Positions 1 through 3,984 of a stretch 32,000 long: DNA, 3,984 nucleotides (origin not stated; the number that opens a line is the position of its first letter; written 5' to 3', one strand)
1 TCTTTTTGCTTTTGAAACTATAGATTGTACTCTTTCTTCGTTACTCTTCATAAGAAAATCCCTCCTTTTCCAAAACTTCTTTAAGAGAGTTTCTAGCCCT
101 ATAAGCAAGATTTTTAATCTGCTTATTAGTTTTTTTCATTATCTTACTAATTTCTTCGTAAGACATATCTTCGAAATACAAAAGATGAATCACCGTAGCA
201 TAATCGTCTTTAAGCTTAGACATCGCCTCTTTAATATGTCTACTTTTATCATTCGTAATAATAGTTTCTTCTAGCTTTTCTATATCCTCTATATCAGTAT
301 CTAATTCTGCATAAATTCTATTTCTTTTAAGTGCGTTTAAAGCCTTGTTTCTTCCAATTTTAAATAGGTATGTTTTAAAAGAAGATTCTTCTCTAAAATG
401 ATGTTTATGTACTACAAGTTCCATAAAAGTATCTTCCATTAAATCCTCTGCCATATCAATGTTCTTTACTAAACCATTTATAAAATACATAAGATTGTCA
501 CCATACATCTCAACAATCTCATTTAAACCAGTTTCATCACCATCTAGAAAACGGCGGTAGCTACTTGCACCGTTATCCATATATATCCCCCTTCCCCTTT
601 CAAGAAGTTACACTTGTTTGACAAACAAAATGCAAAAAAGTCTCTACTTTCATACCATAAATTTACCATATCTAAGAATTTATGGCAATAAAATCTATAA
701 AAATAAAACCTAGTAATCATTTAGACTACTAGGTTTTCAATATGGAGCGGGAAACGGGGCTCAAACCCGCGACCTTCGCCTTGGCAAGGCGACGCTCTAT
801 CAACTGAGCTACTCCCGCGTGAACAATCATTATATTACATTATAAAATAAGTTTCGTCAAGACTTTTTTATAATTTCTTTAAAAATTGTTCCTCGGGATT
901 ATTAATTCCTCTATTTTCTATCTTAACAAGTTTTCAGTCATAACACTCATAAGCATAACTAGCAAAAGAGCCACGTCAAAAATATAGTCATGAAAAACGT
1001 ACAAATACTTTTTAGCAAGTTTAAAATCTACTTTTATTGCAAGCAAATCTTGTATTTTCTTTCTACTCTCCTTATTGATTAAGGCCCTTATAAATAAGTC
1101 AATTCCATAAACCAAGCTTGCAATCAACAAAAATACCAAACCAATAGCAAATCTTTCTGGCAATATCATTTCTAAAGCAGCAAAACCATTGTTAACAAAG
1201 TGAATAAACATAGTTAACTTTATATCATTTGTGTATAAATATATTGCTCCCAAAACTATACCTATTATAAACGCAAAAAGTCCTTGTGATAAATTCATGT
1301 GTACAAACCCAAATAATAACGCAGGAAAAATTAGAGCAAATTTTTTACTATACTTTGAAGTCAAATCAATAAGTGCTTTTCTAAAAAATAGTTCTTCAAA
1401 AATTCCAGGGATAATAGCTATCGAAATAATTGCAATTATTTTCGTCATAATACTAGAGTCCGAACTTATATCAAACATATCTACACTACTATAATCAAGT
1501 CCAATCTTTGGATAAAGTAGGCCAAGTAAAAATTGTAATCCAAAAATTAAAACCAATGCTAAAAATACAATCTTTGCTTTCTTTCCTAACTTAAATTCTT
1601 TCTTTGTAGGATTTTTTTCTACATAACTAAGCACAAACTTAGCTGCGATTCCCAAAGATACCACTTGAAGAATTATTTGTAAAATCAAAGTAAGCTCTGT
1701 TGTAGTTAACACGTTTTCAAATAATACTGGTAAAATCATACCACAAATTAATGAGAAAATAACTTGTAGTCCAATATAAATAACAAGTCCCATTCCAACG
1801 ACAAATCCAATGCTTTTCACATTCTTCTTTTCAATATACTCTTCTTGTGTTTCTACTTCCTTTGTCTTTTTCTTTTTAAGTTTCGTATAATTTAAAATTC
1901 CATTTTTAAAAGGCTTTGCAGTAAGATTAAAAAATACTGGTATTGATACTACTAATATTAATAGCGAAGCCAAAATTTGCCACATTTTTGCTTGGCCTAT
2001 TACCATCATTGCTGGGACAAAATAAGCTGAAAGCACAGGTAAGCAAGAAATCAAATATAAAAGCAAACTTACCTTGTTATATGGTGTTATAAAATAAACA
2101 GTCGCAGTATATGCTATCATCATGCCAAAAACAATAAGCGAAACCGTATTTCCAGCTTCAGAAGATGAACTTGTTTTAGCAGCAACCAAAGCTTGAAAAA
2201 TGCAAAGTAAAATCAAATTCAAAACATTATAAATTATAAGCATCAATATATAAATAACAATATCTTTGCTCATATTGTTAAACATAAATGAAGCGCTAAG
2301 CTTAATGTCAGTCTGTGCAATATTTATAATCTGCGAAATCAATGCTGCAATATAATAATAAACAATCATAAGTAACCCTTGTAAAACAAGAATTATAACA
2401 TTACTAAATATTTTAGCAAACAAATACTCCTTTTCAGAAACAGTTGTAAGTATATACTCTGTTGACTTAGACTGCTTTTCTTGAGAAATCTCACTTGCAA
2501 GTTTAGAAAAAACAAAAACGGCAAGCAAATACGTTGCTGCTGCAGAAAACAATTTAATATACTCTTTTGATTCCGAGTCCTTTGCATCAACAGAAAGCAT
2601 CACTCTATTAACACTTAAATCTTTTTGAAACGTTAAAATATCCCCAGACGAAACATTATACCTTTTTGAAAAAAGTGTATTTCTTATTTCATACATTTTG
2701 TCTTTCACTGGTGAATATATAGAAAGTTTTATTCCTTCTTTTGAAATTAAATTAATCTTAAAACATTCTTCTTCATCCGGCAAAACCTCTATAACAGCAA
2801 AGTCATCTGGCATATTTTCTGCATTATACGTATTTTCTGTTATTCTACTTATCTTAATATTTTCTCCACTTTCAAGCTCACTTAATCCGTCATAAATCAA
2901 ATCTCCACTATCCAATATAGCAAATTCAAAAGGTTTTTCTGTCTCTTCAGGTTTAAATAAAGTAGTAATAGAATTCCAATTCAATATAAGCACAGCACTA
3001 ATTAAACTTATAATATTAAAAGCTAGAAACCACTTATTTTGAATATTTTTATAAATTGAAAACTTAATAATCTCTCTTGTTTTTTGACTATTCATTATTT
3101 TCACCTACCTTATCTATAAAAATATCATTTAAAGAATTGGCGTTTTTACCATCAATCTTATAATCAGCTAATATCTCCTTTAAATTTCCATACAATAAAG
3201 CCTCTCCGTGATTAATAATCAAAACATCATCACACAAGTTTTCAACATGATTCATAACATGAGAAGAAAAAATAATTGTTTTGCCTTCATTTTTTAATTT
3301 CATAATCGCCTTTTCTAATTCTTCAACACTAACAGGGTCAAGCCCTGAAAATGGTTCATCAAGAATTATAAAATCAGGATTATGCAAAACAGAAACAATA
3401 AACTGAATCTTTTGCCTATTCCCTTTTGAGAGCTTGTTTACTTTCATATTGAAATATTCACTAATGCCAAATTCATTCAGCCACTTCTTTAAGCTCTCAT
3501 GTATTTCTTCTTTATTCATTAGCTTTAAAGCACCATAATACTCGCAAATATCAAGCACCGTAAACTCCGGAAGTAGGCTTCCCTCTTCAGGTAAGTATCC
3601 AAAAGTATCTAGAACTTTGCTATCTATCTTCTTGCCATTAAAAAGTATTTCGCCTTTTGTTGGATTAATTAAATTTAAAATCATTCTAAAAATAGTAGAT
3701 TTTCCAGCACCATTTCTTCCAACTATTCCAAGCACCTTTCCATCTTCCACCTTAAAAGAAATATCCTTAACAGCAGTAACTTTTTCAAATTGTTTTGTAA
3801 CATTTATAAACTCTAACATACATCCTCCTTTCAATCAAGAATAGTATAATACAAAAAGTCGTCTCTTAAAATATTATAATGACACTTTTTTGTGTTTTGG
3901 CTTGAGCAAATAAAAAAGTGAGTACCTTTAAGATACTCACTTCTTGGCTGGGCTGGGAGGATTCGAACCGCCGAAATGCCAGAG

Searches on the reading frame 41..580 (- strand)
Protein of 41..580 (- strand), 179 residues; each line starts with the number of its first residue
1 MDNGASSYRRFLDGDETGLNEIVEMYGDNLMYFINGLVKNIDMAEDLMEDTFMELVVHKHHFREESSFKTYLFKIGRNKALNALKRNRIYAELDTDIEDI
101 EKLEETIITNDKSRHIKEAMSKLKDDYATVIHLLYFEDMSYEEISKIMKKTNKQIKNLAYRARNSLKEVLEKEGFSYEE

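Call 71: search_protein_families(library=pfam, proteins=[window:41-580:-], max_evalue=0.00001)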
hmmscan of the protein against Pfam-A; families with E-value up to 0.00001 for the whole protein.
window:41-580:- (179 aa): 3 families
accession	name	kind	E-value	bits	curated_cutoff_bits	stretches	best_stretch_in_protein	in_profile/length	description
PF04542.20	Sigma70_r2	-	7.6e-12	45.3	24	1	23-88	2-69/71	Sigma-70 region 2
PF08281.18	Sigma70_r4_2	-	7.5e-10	38.7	25.7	1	116-165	4-53/54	Sigma-70, region 4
PF04545.22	Sigma70_r4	-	1.8e-07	31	24.1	1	119-168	1-50/50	Sigma-70, region 4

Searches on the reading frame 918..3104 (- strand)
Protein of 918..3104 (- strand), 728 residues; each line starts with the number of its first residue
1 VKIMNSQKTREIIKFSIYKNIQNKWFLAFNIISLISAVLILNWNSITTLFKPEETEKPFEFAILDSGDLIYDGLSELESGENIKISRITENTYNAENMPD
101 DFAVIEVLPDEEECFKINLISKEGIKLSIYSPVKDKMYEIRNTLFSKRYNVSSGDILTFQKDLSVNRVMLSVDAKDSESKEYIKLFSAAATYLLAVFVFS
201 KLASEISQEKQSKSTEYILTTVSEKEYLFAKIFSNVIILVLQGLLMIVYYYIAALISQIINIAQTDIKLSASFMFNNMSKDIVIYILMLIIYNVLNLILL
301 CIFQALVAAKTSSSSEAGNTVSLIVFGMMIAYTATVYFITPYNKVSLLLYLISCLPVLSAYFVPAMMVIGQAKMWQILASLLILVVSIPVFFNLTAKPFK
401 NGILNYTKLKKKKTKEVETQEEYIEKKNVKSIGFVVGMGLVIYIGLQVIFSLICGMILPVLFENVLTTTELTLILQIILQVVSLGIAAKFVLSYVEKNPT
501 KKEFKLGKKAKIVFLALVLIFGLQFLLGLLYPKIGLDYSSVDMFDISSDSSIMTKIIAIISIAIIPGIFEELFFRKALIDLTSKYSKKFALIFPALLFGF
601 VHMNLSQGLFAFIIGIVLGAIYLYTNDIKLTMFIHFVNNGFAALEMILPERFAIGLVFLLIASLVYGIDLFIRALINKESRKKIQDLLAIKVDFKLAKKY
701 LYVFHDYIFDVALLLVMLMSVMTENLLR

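Call 71: search_protein_families(library=pfam, proteins=[window:918-3104:-], max_evalue=0.00001)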
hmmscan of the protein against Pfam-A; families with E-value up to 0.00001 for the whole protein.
window:918-3104:- (728 aa): 2 families
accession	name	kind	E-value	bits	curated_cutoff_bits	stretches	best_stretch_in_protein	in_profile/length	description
PF02517.21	Rce1-like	-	1.5e-17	64.1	22.4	1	555-640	4-92/93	Type II CAAX prenyl endopeptidase Rce1-like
PF12698.13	ABC2_membrane_3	-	4.1e-15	56.1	31.6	1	24-396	1-346/347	ABC-2 family transporter protein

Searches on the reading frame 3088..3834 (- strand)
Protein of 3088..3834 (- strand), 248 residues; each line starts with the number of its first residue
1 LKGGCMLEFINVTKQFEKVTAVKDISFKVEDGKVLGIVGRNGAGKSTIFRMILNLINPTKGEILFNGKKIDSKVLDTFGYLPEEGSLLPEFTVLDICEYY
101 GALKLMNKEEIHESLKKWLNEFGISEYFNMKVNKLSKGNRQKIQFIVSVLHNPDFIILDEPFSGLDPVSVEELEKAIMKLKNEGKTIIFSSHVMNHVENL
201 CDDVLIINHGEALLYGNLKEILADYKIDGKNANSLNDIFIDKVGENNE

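Call 71: search_protein_families(library=pfam, proteins=[window:3088-3834:-], max_evalue=0.00001)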
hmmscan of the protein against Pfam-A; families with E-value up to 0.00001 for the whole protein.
window:3088-3834:- (248 aa): 2 families
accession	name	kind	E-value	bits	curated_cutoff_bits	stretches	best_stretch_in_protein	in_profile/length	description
PF00005.33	ABC_tran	-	6.6e-30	104.9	25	1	22-162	1-136/137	ABC transporter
PF13304.12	AAA_21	-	4.2e-14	53.7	27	1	128-192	231-298/304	AAA domain, putative AbiEii toxin, Type IV TA system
